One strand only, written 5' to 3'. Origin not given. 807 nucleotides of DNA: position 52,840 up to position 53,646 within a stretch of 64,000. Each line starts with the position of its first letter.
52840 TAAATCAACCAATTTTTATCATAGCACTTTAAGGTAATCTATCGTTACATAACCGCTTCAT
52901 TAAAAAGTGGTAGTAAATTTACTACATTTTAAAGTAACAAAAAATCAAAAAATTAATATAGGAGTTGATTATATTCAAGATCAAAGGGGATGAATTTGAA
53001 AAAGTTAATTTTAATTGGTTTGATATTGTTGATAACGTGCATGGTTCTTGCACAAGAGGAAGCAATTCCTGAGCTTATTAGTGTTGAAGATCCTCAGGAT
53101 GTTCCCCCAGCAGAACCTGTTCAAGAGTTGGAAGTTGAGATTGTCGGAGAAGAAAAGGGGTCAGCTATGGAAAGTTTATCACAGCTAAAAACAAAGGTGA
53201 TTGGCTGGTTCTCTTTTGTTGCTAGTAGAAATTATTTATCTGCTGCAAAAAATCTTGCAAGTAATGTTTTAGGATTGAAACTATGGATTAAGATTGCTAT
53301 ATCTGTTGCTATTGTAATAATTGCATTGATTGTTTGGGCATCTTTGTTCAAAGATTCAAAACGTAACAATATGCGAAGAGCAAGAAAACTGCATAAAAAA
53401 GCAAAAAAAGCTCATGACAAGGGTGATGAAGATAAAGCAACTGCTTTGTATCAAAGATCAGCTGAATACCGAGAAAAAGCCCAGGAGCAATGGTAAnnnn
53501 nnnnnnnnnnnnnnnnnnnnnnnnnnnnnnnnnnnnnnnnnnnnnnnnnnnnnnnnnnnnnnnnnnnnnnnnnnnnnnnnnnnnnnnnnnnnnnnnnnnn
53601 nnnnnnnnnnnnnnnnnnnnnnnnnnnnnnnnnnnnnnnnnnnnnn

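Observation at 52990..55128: Operon of a basic-tailed membrane anchor plus two paralogous archaeal P-loop ATPases, one possibly inactive, one with a poly-lysine tail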

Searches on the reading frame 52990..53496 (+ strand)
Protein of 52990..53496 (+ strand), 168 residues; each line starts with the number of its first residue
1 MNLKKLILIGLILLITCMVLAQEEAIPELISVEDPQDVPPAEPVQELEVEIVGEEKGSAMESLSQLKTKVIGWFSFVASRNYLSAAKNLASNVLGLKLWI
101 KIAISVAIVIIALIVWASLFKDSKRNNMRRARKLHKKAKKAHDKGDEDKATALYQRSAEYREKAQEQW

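Call 3: search_protein_families(library=pfam, proteins=[window:52990-53496:+], max_evalue=1)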
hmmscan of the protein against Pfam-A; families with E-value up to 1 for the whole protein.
window:52990-53496:+ (168 aa): 8 families
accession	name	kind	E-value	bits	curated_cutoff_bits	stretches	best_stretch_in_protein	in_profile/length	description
PF11368.13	DUF3169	-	0.01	15.9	31.6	1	70-156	20-100/250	Protein of unknown function (DUF3169)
PF04012.17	PspA_IM30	-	0.019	15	33.9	1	119-166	55-102/220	PspA/IM30 family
PF00558.24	Vpu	-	0.043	14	24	1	100-145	7-50/81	Vpu protein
PF01956.21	EMC3_TMCO1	-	0.14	12.4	27.1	1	99-165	10-84/169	Integral membrane protein EMC3/TMCO1-like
PF25184.1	YxzE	-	0.16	13.4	40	1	103-146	4-50/65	YxzE-like putative bacteriocin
PF00420.29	Oxidored_q2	-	0.21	11.8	26.1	0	100-134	59-93/95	NADH-ubiquinone/plastoquinone oxidoreductase chain 4L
PF16118.10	DUF4834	-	0.51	11.7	27.8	1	100-162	10-66/99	Domain of unknown function (DUF4834)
PF08590.15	DUF1771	-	0.58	11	28.7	0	128-166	12-50/64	Domain of unknown function (DUF1771)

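Call 4: search_protein_families(library=ncbifam, proteins=[window:52990-53496:+], max_evalue=1)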
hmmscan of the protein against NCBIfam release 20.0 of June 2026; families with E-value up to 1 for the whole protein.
window:52990-53496:+ (168 aa): 6 families
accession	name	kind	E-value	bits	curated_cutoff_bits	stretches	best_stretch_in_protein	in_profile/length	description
TIGR02830.1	spore_III_AG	equivalog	0.0011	18.4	147.7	1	103-161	6-63/186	stage III sporulation protein AG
TIGR01620.2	hyp_HI0043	subfamily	0.0061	16.2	160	1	45-165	39-159/329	TIGR01620 family protein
NF042931.1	SAG1386_EF1546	equivalog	0.063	13.4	80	1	95-156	26-86/158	SAG1386/EF1546 family surface-associated protein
TIGR04402.2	mob_CxxC_CxxC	subfamily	0.067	13.4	70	1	67-166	28-133/180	mobilome CxxCx(11)CxxC protein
TIGR00985.1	3a0801s04tom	subfamily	0.1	12.4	163.55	1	101-156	8-63/148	mitochondrial import receptor subunit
NF041023.1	PP0621_fam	subfamily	0.15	12.4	45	0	108-138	4-34/71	PP0621 family protein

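Call 12: find_homologous_proteins(query=window:52990-53496:+, max_evalue=0.01)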
Query window:52990-53496:+ (168 aa): 3 proteins with E <= 0.01 among 168 candidates.
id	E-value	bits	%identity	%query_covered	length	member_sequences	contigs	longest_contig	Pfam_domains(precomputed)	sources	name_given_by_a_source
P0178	5.4e-89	314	100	90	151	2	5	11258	-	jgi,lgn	-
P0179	2.4e-59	218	60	99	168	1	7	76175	-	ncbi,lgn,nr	ncbi:MAG: hypothetical protein MAG795_00755 [Candidatus Woesearchaeota archaeon]|nr:hypothetical pro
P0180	1.3e-25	108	40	86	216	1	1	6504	-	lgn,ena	-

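Call 72: search_protein_families(library=padloc, proteins=[window:52990-53496:+], max_evalue=0.01)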
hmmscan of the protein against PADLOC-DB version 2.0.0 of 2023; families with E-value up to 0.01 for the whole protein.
window:52990-53496:+ (168 aa): 1 family
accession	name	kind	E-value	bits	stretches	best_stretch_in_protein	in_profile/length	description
PDLC03819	RTasSLATT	-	0.0041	14.9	1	67-160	31-116/176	DRT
